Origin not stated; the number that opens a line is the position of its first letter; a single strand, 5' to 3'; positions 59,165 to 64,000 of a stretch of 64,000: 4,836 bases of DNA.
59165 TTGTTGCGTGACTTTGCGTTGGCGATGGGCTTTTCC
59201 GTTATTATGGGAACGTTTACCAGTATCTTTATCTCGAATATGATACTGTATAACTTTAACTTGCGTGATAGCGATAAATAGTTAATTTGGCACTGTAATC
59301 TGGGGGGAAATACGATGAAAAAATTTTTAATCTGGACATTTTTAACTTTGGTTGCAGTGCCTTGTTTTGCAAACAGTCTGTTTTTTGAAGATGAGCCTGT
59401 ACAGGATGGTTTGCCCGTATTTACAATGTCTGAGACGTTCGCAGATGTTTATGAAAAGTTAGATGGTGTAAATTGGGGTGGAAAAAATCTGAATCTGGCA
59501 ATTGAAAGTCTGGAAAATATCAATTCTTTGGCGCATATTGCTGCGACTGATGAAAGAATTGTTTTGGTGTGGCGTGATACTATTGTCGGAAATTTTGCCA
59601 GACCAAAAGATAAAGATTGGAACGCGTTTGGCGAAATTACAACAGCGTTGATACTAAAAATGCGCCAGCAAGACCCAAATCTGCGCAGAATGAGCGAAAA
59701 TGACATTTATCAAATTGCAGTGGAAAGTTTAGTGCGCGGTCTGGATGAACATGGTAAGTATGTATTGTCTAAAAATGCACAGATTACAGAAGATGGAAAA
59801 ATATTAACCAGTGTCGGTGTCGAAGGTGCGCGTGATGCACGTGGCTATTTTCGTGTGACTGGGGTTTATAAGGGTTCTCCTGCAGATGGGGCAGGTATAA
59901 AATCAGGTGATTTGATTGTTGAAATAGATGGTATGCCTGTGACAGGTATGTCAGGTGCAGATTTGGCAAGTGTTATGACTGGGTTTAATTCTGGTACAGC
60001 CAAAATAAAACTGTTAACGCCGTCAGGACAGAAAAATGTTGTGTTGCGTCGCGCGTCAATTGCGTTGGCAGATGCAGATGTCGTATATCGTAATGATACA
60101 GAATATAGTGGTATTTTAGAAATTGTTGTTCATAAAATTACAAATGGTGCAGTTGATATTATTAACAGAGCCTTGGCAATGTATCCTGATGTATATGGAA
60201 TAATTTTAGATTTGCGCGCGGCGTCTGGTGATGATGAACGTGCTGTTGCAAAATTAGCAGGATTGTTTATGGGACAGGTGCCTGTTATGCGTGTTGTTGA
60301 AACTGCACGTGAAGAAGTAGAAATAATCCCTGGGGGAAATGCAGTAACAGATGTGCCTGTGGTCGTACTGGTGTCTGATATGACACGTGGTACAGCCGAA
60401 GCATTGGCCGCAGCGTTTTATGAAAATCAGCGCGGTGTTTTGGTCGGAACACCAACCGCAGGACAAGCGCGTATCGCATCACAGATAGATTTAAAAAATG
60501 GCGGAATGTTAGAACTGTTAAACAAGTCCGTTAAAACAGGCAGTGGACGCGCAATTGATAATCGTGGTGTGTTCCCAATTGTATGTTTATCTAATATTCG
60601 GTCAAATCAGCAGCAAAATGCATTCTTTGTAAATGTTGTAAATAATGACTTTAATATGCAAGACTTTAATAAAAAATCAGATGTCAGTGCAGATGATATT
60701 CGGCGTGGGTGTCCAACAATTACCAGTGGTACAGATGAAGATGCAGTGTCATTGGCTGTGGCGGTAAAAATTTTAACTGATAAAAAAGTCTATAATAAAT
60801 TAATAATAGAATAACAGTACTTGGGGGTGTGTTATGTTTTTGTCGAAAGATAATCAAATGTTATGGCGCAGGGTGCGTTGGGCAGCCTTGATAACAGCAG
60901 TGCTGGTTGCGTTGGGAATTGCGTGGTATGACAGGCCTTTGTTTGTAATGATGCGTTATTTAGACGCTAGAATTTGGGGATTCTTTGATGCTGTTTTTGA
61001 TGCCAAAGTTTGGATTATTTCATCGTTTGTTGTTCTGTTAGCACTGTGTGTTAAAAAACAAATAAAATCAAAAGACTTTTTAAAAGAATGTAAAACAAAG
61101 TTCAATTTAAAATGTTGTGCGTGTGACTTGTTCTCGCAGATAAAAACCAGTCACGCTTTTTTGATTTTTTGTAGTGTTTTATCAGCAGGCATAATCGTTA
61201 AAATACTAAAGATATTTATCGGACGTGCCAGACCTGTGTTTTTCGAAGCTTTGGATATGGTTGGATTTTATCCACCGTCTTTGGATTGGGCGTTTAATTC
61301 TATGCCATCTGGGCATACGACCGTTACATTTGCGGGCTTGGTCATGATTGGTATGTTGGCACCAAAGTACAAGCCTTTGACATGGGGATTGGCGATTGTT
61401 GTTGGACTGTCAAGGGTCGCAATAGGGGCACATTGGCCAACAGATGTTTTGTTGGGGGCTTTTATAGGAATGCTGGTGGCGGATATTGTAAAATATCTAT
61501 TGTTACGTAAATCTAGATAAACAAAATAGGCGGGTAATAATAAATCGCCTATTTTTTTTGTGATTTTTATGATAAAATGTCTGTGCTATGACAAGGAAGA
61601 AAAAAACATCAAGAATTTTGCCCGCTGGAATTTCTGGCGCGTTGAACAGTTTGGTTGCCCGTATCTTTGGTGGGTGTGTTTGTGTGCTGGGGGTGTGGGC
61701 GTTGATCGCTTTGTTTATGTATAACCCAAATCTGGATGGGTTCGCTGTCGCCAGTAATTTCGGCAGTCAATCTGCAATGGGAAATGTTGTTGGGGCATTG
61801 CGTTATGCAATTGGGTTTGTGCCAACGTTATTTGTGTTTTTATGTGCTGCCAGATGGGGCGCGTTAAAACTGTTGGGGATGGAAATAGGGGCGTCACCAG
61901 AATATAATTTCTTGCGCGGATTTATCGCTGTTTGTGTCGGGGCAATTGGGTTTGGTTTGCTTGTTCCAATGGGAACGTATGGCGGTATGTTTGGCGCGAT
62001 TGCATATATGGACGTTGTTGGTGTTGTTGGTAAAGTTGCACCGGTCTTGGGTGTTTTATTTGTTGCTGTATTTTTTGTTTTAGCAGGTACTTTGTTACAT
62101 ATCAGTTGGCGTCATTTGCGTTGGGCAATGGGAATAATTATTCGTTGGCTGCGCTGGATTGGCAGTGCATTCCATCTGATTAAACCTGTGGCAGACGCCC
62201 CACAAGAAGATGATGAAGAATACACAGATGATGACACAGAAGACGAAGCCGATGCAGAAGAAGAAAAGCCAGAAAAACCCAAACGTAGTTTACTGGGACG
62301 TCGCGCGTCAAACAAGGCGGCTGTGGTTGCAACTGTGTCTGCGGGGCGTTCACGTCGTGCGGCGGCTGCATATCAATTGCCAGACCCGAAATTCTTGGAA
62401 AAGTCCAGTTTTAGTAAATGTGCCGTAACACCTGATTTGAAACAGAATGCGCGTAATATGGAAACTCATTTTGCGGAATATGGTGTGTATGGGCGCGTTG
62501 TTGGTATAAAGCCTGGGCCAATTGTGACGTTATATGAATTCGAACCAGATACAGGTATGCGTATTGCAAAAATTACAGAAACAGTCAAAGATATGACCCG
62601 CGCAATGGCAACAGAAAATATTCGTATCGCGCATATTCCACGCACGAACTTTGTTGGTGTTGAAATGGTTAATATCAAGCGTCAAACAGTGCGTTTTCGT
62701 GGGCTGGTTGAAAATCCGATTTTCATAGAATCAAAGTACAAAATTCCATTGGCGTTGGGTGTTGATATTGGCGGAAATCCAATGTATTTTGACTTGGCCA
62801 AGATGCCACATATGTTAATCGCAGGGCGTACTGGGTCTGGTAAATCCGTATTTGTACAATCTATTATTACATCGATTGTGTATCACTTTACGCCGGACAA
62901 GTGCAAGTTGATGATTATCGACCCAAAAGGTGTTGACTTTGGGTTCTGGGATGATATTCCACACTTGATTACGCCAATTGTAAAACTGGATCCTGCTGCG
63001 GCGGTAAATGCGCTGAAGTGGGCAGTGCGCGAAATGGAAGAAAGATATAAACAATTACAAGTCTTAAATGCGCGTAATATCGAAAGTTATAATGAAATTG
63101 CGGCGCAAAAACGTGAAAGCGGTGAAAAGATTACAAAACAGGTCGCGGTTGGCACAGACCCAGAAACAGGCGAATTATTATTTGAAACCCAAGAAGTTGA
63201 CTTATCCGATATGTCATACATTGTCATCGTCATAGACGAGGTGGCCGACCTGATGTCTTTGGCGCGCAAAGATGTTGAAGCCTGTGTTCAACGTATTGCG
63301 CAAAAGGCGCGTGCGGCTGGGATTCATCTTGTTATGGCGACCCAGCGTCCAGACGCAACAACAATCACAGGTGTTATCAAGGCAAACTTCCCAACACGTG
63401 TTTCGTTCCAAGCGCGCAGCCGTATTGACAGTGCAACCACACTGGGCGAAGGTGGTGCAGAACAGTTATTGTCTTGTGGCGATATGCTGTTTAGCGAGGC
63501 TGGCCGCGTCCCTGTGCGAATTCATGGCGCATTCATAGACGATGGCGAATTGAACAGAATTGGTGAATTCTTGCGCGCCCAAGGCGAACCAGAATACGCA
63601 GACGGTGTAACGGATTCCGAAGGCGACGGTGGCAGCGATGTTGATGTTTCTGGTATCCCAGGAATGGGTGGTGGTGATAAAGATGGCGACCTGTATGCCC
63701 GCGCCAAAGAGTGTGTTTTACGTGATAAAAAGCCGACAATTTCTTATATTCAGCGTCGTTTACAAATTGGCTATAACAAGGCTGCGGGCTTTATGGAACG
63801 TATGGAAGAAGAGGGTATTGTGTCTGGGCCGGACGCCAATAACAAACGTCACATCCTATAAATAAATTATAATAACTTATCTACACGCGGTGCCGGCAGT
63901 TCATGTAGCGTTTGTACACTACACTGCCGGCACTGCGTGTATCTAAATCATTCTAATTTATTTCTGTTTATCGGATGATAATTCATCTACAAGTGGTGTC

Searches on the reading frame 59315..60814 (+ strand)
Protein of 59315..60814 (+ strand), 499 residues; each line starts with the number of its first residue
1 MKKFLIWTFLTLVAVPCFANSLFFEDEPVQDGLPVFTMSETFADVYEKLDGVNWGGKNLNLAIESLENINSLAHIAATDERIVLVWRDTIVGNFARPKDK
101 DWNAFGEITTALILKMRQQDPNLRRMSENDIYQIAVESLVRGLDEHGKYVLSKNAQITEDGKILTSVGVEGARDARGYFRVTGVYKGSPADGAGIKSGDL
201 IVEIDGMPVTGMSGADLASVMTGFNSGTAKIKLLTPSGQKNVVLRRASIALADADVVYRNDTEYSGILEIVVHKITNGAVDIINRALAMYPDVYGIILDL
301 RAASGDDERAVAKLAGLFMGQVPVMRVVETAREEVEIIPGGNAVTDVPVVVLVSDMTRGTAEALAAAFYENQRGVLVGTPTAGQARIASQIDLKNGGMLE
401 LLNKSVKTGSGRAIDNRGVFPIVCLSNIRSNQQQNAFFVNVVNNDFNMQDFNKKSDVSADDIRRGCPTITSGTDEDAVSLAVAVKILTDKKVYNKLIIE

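Call 46: search_protein_families(library=pfam, proteins=[window:59315-60814:+], max_evalue=0.001)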
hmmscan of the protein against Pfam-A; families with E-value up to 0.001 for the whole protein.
window:59315-60814:+ (499 aa): 4 families
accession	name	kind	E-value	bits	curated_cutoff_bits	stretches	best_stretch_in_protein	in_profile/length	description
PF03572.23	Peptidase_S41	-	8e-19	68.3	24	1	287-421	25-161/165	Peptidase family S41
PF17820.7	PDZ_6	-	1.5e-10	41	27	1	180-220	1-39/54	PDZ domain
PF00595.29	PDZ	-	2.7e-08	34.5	23.2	1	167-233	12-78/81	PDZ domain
PF13180.12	PDZ_2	-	5.3e-06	27.1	27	1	174-222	9-55/80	PDZ domain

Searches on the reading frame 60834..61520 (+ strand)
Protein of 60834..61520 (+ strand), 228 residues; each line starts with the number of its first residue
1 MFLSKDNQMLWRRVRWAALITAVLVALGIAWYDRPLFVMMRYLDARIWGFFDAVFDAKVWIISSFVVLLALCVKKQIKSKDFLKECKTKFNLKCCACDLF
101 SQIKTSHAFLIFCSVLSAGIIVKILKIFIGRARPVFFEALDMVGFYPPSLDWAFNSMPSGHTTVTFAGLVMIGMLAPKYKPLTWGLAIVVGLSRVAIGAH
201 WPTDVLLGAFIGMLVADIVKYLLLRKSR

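Call 46: search_protein_families(library=pfam, proteins=[window:60834-61520:+], max_evalue=0.001)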
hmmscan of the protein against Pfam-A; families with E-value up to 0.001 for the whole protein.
window:60834-61520:+ (228 aa): 3 families
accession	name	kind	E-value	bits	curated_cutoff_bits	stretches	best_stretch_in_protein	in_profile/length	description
PF01569.27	PAP2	-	1.5e-25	89.9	27.2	1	110-223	4-125/130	PAP2 superfamily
PF14378.12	PAP2_3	-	1.5e-05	25.3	27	1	153-215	123-187/190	PAP2 superfamily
PF14360.12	PAP2_C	-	0.00011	23.1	27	1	157-216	6-69/74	PAP2 superfamily C-terminal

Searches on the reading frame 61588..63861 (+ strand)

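Call 46: search_protein_families(library=pfam, proteins=[window:61588-63861:+], max_evalue=0.001)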
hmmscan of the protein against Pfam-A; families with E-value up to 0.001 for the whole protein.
window:61588-63861:+ (757 aa): 6 families
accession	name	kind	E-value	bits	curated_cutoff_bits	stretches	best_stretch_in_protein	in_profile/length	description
PF01580.24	FtsK_SpoIIIE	-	6.3e-59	199.5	24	1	381-588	13-219/221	FtsK/SpoIIIE family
PF17854.6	FtsK_alpha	-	2.2e-21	76.4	22.9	1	264-361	1-100/101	FtsK alpha domain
PF09397.16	FtsK_gamma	-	9.2e-20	70.6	30.6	1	699-757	3-61/63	Ftsk gamma domain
PF01935.23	DUF87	-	9.2e-08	32.9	23.2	1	398-455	13-68/220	Helicase HerA, central domain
PF12846.13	AAA_10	-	0.00032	20.3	27.5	0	406-460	21-71/362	AAA-like domain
PF00270.35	DEAD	-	0.00036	20.7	26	0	484-585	66-159/167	DEAD/DEAH box helicase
